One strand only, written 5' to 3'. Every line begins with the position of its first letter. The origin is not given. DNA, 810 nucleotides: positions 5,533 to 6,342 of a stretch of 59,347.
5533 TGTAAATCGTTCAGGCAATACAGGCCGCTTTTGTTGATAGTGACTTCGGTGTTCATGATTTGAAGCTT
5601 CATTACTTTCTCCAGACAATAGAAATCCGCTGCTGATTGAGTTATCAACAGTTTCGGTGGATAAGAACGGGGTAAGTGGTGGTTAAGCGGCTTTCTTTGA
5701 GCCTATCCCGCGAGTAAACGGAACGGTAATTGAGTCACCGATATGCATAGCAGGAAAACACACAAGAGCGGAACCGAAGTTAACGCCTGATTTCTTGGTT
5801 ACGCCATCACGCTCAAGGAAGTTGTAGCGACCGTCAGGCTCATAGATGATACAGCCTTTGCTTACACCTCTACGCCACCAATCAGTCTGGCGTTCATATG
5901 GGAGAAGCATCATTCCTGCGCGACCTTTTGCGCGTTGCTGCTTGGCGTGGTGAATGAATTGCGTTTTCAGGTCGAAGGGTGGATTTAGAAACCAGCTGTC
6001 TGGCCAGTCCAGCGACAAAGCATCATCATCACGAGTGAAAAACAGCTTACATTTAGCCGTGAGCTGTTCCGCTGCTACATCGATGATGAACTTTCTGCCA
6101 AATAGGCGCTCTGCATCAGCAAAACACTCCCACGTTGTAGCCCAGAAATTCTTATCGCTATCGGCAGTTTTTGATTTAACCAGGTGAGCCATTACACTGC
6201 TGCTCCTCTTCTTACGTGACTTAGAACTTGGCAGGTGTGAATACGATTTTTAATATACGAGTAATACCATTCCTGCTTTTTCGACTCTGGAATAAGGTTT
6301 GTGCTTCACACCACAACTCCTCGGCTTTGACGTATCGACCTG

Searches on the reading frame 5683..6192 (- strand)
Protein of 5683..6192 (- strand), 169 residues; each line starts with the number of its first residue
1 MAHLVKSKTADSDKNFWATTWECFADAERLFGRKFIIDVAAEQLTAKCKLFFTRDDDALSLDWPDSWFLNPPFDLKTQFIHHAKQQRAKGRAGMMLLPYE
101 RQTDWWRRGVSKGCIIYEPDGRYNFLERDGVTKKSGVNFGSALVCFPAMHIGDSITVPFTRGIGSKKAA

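Call 71: search_protein_families(library=phrogs, proteins=[window:5683-6192:-], max_evalue=0.00001)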
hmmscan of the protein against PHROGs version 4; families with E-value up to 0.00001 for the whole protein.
window:5683-6192:- (169 aa): 2 families
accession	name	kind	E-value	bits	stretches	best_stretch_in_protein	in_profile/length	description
phrog_111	-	other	2e-43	150.4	1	5-154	55-209/345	DNA methyltransferase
phrog_22740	-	unknown function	8.7e-11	43.2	1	10-78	7-76/99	-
